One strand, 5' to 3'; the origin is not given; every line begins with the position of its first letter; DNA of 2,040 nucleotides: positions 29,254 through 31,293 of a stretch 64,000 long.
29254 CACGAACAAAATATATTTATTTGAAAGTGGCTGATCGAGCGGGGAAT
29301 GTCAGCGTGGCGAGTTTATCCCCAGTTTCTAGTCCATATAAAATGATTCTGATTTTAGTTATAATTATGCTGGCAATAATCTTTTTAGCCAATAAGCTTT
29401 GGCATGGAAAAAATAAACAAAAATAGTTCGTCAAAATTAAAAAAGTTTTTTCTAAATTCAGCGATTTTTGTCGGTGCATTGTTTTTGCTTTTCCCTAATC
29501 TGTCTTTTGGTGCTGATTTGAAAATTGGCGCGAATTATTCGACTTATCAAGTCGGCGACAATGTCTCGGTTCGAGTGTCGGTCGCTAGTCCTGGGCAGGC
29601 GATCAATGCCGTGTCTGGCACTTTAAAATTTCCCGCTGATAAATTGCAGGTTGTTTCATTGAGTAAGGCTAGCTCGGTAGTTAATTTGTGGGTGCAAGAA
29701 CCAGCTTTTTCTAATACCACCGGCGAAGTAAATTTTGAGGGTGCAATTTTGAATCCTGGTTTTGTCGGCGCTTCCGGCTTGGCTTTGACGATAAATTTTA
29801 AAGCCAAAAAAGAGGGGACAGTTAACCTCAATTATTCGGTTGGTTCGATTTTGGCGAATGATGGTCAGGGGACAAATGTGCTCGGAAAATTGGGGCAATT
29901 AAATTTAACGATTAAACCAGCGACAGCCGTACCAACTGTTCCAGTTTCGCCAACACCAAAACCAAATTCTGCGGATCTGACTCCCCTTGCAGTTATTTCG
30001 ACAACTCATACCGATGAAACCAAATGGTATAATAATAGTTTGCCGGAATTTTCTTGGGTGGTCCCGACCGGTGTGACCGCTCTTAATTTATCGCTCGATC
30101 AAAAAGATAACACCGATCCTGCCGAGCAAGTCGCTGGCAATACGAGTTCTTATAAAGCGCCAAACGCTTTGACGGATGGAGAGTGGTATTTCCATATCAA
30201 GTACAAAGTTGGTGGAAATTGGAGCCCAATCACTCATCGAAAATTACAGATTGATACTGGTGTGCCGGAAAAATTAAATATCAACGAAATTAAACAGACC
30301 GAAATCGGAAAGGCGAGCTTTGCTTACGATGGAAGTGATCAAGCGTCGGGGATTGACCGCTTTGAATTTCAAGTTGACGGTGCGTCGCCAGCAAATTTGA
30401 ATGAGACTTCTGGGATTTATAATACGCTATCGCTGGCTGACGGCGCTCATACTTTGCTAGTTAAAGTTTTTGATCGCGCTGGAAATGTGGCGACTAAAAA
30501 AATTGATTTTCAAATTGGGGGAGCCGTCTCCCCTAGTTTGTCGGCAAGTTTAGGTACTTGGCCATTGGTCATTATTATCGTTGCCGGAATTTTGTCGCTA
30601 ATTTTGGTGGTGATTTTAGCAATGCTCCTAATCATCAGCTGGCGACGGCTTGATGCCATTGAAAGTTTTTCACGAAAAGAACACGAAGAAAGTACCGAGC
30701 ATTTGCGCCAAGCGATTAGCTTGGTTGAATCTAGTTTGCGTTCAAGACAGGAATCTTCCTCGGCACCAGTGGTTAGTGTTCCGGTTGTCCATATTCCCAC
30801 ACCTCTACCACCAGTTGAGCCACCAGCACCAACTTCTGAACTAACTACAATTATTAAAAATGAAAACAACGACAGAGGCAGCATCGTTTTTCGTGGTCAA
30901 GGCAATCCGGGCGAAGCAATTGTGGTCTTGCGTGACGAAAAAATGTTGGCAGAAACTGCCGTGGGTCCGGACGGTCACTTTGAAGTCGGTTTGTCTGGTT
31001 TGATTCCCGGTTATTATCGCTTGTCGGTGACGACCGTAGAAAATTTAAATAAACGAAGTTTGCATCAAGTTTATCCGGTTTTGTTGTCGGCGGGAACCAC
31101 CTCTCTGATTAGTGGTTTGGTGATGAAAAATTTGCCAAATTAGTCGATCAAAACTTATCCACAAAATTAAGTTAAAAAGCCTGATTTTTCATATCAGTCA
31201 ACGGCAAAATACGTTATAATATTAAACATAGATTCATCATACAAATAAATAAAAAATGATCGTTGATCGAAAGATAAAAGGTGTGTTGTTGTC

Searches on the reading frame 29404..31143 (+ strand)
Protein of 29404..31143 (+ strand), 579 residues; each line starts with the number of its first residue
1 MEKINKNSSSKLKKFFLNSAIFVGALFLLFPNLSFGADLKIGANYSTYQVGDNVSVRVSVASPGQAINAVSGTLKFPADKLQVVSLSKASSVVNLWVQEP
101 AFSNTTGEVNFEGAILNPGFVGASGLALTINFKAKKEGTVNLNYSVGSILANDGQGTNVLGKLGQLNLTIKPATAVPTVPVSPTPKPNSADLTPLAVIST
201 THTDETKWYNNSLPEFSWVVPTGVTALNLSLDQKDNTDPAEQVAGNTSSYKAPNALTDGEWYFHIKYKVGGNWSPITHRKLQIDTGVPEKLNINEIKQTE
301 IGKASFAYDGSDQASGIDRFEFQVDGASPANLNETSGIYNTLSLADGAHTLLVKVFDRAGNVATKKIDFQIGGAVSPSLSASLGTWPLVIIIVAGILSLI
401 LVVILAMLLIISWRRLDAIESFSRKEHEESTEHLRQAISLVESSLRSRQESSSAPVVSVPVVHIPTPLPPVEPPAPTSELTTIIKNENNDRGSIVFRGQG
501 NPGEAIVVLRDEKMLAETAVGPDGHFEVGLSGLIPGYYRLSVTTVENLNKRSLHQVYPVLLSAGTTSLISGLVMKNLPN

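Call 59: search_protein_families(library=pfam, proteins=[window:29404-31143:+], max_evalue=0.00001)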
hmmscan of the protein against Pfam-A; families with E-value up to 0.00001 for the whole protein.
window:29404-31143:+ (579 aa): 1 family
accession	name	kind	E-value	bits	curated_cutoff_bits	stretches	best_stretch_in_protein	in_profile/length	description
PF19077.6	Big_13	-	1.4e-11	45.2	27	0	341-371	69-100/102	Bacterial Ig-like domain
